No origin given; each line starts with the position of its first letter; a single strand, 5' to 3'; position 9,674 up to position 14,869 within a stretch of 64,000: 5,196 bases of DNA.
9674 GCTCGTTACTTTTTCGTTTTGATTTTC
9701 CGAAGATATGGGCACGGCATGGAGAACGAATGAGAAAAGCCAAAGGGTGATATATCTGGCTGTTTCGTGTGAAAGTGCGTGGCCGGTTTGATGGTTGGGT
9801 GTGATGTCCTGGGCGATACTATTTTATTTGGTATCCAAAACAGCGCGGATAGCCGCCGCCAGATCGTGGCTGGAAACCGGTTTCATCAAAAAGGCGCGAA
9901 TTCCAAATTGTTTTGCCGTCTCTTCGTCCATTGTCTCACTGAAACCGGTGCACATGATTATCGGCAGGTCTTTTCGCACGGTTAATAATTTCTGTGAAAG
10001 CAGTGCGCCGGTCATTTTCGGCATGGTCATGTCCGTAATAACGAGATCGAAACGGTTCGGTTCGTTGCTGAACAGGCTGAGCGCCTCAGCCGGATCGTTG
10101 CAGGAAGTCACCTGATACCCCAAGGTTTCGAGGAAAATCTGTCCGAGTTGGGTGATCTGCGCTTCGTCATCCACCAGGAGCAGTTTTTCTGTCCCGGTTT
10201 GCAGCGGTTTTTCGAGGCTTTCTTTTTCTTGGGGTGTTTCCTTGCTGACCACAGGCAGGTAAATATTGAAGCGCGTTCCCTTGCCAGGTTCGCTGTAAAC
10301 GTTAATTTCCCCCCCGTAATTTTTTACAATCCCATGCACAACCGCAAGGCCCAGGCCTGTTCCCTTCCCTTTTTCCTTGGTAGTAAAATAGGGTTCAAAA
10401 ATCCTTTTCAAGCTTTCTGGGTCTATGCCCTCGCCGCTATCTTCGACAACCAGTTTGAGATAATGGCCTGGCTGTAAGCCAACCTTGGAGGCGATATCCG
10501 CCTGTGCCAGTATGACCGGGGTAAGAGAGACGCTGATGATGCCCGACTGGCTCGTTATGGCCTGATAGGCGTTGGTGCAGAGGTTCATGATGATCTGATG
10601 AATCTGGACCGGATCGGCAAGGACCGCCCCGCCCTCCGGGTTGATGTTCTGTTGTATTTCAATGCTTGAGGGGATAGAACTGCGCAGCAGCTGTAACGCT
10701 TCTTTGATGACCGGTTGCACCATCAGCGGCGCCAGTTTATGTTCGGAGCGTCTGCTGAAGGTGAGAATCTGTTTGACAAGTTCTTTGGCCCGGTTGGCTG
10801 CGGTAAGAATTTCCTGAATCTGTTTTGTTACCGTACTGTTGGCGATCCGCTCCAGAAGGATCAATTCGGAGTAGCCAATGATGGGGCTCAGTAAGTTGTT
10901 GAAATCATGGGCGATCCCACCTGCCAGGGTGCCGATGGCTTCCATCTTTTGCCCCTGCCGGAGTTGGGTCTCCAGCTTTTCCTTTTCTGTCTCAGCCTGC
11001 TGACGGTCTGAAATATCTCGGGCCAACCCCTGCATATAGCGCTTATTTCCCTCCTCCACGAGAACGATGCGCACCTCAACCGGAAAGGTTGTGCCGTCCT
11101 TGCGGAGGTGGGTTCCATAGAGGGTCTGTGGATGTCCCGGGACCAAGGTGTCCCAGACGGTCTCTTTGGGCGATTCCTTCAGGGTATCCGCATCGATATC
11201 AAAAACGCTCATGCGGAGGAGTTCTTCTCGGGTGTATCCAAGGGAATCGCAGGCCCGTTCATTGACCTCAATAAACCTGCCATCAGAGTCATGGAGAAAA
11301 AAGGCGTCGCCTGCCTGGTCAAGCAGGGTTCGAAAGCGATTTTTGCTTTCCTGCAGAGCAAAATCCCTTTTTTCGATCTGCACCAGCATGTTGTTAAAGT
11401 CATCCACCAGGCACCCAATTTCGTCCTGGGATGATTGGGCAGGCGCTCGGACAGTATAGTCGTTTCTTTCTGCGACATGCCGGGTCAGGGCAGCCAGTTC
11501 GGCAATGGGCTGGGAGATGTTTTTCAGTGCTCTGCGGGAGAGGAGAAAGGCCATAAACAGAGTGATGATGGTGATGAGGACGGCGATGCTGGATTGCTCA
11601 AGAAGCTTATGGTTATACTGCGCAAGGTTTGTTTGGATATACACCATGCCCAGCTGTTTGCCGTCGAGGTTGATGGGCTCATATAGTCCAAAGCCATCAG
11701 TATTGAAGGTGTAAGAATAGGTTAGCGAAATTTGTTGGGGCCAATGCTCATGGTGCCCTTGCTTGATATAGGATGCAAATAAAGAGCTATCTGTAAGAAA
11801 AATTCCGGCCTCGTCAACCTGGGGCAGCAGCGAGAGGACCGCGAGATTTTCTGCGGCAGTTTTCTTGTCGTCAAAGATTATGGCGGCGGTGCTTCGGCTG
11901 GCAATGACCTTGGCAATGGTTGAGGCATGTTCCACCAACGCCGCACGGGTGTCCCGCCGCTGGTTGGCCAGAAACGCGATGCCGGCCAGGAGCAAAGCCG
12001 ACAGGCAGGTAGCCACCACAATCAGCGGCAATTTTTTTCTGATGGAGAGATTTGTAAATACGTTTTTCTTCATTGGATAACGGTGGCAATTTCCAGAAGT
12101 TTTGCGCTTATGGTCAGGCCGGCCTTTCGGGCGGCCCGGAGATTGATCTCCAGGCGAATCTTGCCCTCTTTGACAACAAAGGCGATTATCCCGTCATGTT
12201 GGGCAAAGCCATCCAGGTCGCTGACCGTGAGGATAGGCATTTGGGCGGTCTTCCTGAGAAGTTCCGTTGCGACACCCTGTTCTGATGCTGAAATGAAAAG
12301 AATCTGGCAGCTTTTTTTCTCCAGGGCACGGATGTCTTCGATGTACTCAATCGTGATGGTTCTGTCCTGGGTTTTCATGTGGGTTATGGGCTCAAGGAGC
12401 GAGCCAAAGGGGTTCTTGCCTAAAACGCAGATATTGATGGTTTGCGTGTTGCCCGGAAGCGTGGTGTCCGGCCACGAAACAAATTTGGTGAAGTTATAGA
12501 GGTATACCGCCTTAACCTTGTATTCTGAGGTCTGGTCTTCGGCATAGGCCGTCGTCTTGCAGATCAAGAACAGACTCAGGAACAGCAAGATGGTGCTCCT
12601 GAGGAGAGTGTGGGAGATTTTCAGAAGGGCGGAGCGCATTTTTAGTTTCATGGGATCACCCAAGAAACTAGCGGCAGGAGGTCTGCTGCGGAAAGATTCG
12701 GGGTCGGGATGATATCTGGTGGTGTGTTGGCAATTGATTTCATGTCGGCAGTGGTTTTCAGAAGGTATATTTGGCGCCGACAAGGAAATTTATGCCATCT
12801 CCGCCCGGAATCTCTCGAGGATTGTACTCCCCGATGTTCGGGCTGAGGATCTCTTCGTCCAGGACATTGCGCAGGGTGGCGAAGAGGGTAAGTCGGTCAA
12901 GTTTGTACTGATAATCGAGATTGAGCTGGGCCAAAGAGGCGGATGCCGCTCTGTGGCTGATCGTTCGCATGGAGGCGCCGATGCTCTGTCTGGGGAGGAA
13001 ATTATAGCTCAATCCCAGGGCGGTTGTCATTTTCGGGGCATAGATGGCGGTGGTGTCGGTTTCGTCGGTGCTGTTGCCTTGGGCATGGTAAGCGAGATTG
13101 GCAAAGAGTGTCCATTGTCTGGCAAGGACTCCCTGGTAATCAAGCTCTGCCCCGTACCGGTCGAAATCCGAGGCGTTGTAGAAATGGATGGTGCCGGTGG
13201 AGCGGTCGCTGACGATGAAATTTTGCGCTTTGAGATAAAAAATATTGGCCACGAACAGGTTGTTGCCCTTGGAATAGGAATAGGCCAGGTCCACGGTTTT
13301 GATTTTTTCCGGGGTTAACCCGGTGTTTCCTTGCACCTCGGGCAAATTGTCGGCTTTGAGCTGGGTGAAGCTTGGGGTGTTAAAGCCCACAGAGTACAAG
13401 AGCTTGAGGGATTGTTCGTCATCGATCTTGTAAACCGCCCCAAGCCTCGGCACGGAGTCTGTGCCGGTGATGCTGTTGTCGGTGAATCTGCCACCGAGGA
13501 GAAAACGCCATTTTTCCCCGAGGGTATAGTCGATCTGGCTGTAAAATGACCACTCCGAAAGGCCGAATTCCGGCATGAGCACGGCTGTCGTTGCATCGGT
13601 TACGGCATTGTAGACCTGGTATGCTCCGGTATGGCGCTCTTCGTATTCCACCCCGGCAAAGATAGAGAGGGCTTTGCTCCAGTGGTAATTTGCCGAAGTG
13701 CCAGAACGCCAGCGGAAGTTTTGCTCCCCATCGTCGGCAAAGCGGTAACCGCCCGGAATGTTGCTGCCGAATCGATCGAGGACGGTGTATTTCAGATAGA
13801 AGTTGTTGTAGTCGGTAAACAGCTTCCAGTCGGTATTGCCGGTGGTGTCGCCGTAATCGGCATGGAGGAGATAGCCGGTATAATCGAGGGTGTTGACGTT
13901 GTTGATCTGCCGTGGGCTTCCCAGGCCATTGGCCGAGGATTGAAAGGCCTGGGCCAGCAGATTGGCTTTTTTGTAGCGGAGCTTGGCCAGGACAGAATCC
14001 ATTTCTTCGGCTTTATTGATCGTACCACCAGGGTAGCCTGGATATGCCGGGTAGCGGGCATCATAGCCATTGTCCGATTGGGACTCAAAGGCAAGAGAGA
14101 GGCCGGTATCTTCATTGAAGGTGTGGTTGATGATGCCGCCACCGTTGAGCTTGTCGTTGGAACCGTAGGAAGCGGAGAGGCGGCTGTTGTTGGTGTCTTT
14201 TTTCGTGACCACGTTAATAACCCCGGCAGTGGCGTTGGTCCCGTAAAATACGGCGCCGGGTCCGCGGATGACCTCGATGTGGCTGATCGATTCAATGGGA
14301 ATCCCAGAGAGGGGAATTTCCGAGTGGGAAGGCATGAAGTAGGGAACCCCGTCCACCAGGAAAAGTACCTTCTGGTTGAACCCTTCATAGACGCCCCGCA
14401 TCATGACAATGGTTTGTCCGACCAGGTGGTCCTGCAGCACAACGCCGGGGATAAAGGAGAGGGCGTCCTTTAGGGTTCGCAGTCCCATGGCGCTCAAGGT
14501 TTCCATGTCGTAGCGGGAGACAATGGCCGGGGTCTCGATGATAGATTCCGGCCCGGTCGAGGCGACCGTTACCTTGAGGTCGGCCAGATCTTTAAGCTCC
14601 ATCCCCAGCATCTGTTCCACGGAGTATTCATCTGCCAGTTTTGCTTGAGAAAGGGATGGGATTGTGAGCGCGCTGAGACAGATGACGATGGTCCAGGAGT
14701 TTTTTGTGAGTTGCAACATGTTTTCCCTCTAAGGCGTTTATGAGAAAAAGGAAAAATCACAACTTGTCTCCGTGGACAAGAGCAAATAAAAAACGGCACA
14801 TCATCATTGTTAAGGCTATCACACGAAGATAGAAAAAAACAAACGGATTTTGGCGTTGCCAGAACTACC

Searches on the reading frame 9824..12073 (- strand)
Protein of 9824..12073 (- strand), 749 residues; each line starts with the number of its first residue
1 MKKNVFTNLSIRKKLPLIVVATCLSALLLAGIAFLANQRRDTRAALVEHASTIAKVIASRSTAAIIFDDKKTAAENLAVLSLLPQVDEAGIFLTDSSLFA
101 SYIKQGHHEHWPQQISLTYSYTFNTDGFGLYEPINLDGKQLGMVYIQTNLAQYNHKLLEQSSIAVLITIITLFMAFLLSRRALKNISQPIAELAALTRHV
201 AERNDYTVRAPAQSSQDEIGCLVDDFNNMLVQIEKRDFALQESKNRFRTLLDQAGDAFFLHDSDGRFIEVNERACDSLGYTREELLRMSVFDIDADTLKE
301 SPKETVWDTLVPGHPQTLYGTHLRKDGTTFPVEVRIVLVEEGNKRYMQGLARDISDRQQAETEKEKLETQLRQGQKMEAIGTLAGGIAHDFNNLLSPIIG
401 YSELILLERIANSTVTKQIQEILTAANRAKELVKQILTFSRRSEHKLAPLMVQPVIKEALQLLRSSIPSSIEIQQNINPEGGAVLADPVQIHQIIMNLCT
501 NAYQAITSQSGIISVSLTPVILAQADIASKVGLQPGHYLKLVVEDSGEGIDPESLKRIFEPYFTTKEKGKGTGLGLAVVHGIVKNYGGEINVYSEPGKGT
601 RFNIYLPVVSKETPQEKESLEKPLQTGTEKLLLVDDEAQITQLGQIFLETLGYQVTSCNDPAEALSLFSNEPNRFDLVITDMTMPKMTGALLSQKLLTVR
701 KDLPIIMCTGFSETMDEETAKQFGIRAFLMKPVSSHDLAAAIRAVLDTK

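Call 46: search_protein_families(library=pfam, proteins=[window:9824-12073:-], max_evalue=0.001)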
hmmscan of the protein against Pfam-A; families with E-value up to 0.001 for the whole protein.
window:9824-12073:- (749 aa): 10 families
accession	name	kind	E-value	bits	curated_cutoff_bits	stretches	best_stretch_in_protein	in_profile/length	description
PF02518.31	HATPase_c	-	6.7e-26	91.4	26.4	1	487-608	2-109/111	Histidine kinase-, DNA gyrase B-, and HSP90-like ATPase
PF00072.30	Response_reg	-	2.8e-22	79.4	30.2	1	632-743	2-111/111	Response regulator receiver domain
PF17152.10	CHASE8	-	3.3e-16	59.8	27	1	44-146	3-101/102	Periplasmic sensor domain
PF13426.13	PAS_9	-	1.3e-12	48.3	27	1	256-356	2-103/103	PAS domain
PF00989.32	PAS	-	2.6e-11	44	22.6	1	246-354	2-113/113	PAS fold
PF00512.31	HisKA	-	1.5e-09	38.2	26.9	1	381-443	3-64/66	His Kinase A (phospho-acceptor) domain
PF13188.13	PAS_8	-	9.4e-09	35.3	21.8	1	245-295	1-51/65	PAS domain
PF00672.30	HAMP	-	3.3e-08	34.2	25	1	184-234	4-52/53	HAMP domain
PF08448.16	PAS_4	-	9.5e-06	26.2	23.1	1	251-358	1-109/110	PAS fold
PF08447.18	PAS_3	-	0.00041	21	25.6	1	268-350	2-88/89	PAS fold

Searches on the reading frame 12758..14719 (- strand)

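Call 46: search_protein_families(library=pfam, proteins=[window:12758-14719:-], max_evalue=0.001)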
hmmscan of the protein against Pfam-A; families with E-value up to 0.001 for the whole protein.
window:12758-14719:- (653 aa): 3 families
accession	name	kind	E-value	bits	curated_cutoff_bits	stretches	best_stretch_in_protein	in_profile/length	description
PF00593.30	TonB_dep_Rec_b-barrel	-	2.9e-29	103.7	27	1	265-619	43-436/436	TonB dependent receptor-like, beta-barrel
PF07715.20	Plug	-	3.6e-19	69.7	23.9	1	61-167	3-107/107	TonB-dependent Receptor Plug Domain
PF14905.12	OMP_b-brl_3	-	1.6e-11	44.4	27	1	329-622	49-376/408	Outer membrane protein beta-barrel family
